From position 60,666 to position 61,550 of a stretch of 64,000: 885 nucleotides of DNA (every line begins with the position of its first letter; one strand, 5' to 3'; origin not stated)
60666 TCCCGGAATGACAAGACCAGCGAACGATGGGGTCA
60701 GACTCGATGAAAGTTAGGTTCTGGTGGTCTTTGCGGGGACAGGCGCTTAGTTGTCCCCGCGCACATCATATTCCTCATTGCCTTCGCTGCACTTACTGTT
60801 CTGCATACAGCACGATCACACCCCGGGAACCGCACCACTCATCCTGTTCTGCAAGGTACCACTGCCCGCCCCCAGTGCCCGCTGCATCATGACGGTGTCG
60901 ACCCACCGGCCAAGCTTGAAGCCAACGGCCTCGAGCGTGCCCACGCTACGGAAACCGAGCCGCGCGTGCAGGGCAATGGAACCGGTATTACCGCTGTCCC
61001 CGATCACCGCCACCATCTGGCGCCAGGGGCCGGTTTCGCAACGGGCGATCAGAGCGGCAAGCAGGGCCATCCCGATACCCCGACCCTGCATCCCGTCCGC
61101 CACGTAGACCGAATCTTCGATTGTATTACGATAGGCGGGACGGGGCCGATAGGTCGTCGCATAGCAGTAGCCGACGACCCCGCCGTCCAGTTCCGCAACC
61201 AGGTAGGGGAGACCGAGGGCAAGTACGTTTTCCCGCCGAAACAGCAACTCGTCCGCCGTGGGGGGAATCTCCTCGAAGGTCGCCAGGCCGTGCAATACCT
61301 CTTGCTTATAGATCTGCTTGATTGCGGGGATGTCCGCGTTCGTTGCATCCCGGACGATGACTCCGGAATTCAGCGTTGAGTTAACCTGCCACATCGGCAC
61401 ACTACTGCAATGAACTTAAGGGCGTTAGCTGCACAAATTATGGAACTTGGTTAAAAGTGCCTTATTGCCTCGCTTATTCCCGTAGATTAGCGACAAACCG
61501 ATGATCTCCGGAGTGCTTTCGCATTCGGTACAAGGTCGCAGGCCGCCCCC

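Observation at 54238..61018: Two alternative gene cassettes in tandem, each bracketed by copies of the lrp 3' end and a GNAT 3' end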

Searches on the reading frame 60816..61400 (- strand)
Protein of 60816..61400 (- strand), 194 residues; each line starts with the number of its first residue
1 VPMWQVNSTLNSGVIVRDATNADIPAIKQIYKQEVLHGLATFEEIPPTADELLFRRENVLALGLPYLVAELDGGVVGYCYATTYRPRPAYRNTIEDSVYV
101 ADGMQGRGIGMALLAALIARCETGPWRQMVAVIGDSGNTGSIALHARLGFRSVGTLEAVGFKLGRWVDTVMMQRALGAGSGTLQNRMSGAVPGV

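Call 6: search_protein_families(library=pfam, proteins=[window:60816-61400:-])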
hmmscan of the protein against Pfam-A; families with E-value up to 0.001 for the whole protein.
window:60816-61400:- (194 aa): 5 families
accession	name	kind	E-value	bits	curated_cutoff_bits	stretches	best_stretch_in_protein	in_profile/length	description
PF13420.13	Acetyltransf_4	-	1.6e-13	51.4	24.3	1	17-171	2-155/155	Acetyltransferase (GNAT) domain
PF00583.31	Acetyltransf_1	-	2.5e-12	47.6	20.7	1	55-150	24-116/116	Acetyltransferase (GNAT) family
PF13508.13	Acetyltransf_7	-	3.7e-09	37.3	27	1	66-151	5-83/84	Acetyltransferase (GNAT) domain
PF13302.13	Acetyltransf_3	-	1.5e-06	29.4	25.4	1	15-151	3-138/138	Acetyltransferase (GNAT) domain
PF08445.16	FR47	-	0.00026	21.3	22.1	1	97-153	26-80/86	FR47-like protein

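Call 14: find_homologous_proteins(query=window:60816-61400:-, max_evalue=1e-20)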
Query window:60816-61400:- (194 aa): 7988 proteins with E <= 1e-20 among 8000 candidates; the best 120 are listed.
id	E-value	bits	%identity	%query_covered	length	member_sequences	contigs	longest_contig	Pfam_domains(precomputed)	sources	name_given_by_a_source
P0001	1.5e-122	424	100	99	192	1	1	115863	PF13420.14,PF13302.14,PF13508.14,PF00583.32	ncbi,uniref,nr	ncbi:GNAT family N-acetyltransferase [Sedimenticola hydrogenitrophicus]|uniref:GNAT family N-acetylt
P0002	7.6e-108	376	91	99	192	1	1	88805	PF13420.14,PF13302.14,PF13508.14,PF00583.32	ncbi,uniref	ncbi:N-acetyltransferase family protein [Sedimenticola hydrogenitrophicus]|uniref:GNAT family N-acet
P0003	8.3e-105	366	92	94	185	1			PF13420.14,PF13302.14,PF13508.14,PF00583.32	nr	nr:GNAT family N-acetyltransferase [Sedimenticola hydrogenitrophicus]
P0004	2.2e-101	355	84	99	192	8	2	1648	PF13420.14,PF13302.14,PF13508.14,PF00583.32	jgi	jgi:phosphinothricin acetyltransferase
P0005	1.7e-95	336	81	98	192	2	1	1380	PF13420.14,PF13302.14,PF13508.14,PF00583.32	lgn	-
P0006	2.5e-95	336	81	97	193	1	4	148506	PF13420.14,PF13302.14,PF13508.14,PF00583.32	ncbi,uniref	ncbi:N-acetyltransferase family protein [Sedimenticola sp.]|uniref:GNAT family N-acetyltransferase n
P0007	1.9e-87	310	74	99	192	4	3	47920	PF13420.14,PF13302.14,PF13508.14,PF00583.32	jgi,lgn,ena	-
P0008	2.9e-87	309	78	95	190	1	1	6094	PF13420.14,PF13508.14,PF00583.32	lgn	-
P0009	1.3e-86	307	78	94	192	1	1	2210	PF13420.14,PF13508.14,PF00583.32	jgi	jgi:L-amino acid N-acyltransferase YncA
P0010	8.7e-85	301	77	89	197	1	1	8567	PF13420.14,PF13508.14,PF00583.32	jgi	-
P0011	3.2e-84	299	76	92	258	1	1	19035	PF13420.14,PF13508.14,PF00583.32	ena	-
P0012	9.5e-84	298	73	98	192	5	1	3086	PF13420.14,PF13302.14,PF13508.14,PF00583.32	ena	-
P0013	1.5e-83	297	77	89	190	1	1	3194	PF13420.14,PF13508.14,PF00583.32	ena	-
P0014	9.7e-83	295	77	89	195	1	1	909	PF13420.14,PF13508.14,PF00583.32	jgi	jgi:L-amino acid N-acyltransferase YncA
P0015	1.1e-82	294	76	92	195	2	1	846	PF13420.14,PF13508.14,PF00583.32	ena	-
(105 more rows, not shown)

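Call 15: find_encoding_contigs(protein=P0001, flank=10000, max_places=6)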
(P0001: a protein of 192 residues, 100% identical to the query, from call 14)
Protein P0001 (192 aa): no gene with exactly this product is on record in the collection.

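Call 16: find_encoding_contigs(protein=P0002, flank=10000, max_places=6)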
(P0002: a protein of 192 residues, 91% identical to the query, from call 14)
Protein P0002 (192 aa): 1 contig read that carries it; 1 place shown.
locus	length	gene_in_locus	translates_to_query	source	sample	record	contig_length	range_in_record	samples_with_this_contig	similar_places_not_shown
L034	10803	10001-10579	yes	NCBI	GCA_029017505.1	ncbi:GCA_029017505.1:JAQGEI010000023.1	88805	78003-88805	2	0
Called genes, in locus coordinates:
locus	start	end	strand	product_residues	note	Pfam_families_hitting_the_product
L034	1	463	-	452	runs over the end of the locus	PF06808:DctM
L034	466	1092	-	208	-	PF04290:DctQ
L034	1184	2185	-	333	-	PF03480:DctP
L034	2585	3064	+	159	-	PF00254:FKBP_C (weak)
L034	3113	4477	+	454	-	PF00483:NTP_transferase, PF01128:IspD, PF12804:NTP_transf_3, PF25084:LbH_EIF2B, PF25087:GMPPB_C, PF00132:Hexapep, PF14602:Hexapep_2 (weak)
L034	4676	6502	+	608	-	PF13522:GATase_6, PF13537:GATase_7, PF01380:SIS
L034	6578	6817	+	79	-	-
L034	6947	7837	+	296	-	PF02311:AraC_binding, PF07883:Cupin_2, PF12833:HTH_18, PF00165:HTH_AraC (weak)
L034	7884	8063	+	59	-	-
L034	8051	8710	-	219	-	PF13358:DDE_3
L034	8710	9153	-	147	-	PF13384:HTH_23, PF13551:HTH_29 (weak), PF13565:HTH_32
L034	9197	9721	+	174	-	PF01810:LysE, PF11139:SfLAP (faint)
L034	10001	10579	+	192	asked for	PF13302:Acetyltransf_3 (weak), PF13420:Acetyltransf_4, PF00583:Acetyltransf_1, PF13508:Acetyltransf_7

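Call 17: find_encoding_contigs(protein=P0006, flank=10000, max_places=6)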
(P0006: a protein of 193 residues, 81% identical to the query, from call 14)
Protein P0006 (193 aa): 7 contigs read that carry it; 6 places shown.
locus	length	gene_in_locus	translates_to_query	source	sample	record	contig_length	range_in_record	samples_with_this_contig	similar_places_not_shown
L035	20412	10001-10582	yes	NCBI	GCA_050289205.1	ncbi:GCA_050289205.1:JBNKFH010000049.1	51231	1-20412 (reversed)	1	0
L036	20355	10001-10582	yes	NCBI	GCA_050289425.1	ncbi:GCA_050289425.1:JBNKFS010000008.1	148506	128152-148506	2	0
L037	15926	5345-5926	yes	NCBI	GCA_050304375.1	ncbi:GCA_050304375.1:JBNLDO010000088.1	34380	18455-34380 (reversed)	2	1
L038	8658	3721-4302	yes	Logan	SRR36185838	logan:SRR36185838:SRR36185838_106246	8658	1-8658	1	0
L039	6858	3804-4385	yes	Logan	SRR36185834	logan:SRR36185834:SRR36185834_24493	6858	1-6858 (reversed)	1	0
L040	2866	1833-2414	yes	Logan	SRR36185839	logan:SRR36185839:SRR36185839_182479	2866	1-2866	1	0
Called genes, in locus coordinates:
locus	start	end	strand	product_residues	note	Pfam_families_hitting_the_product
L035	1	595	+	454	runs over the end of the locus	-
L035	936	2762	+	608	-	PF13522:GATase_6, PF13537:GATase_7, PF01380:SIS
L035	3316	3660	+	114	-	-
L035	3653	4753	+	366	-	PF01381:HTH_3, PF06114:Peptidase_M78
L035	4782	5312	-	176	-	PF01548:DEDD_Tnp_IS110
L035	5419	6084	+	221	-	-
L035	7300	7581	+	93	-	PF03992:ABM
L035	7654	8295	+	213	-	PF02353:CMAS (weak), PF01135:PCMT, PF01209:Ubie_methyltran, PF13489:Methyltransf_23, PF13649:Methyltransf_25, PF13847:Methyltransf_31, PF08241:Methyltransf_11, PF08242:Methyltransf_12, +2 more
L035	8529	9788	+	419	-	PF00149:Metallophos (weak)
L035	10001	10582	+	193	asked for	PF13302:Acetyltransf_3 (weak), PF13420:Acetyltransf_4, PF00583:Acetyltransf_1, PF13508:Acetyltransf_7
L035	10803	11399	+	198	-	PF01914:MarC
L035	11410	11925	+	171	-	-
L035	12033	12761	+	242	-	PF00043:GST_C (weak), PF14497:GST_C_3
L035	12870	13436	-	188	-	PF07298:NnrU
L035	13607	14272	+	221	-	-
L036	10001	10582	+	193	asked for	PF13302:Acetyltransf_3 (weak), PF13420:Acetyltransf_4, PF00583:Acetyltransf_1, PF13508:Acetyltransf_7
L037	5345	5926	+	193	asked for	PF13302:Acetyltransf_3 (weak), PF13420:Acetyltransf_4, PF00583:Acetyltransf_1, PF13508:Acetyltransf_7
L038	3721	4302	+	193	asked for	PF13302:Acetyltransf_3 (weak), PF13420:Acetyltransf_4, PF00583:Acetyltransf_1, PF13508:Acetyltransf_7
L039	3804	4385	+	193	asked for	PF13302:Acetyltransf_3 (weak), PF13420:Acetyltransf_4, PF00583:Acetyltransf_1, PF13508:Acetyltransf_7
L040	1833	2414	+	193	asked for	PF13302:Acetyltransf_3 (weak), PF13420:Acetyltransf_4, PF00583:Acetyltransf_1, PF13508:Acetyltransf_7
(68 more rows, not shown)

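Call 20: list_cluster_members(proteins=[P0001, P0002, P0003])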
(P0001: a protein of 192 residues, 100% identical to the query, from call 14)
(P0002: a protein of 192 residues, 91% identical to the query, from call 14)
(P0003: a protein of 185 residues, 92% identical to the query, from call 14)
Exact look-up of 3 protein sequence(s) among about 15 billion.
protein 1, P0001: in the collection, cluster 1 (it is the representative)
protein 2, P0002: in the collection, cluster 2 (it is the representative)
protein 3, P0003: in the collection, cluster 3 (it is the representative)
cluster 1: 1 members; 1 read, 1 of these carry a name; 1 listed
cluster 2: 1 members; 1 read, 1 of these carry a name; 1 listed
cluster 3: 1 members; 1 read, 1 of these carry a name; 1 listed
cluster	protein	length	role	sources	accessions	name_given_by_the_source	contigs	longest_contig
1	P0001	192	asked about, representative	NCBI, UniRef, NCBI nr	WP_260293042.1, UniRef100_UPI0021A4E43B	GNAT family N-acetyltransferase [Sedimenticola hydrogenitrophicus] | GNAT family N-acetyltransferase n=1 Tax=Sedimenticola hydrogenitrophicus TaxID=2967975 ...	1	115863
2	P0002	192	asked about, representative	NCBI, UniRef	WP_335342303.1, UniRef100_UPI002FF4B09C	N-acetyltransferase family protein [Sedimenticola hydrogenitrophicus] | GNAT family N-acetyltransferase n=1 Tax=Sedimenticola hydrogenitrophicus TaxID=2967975 ...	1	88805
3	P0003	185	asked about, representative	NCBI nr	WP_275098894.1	GNAT family N-acetyltransferase [Sedimenticola hydrogenitrophicus]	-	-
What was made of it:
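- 60816..61394 (-): Intact GNAT (PAT/ArsN1-like N-acetyltransferase), the right conserved anchor. It contains repeat B' at 60847-61018. 100% to WP_260293042.1 of S. hydrogenitrophicus (calls 14, 20).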

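Call 57: search_protein_families(library=ncbifam, proteins=[window:60816-61400:-], max_evalue=0.00001)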
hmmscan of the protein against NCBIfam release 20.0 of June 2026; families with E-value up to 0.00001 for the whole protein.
window:60816-61400:- (194 aa): 5 families
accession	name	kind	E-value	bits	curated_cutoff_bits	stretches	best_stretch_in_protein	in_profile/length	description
NF040504.1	resist_ArsN1b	equivalog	3.4e-40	137.4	210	1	16-174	1-157/159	arsinothricin resistance N-acetyltransferase ArsN1 family B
NF040502.1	PPT_acetyltrans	equivalog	6.7e-29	100.9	300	1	13-175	7-167/183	phosphinothricin N-acetyltransferase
NF040503.1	resist_ArsN1a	equivalog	2e-28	99.1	170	1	16-175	1-158/159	arsinothricin resistance N-acetyltransferase ArsN1 family A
NF007527.0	PRK10140.1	equivalog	3e-10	40.2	236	1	12-174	2-160/162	N-acetyltransferase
TIGR01575.1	rimI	equivalog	8.6e-06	25.9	86.4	0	61-155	29-117/132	ribosomal protein S18-alanine N-acetyltransferase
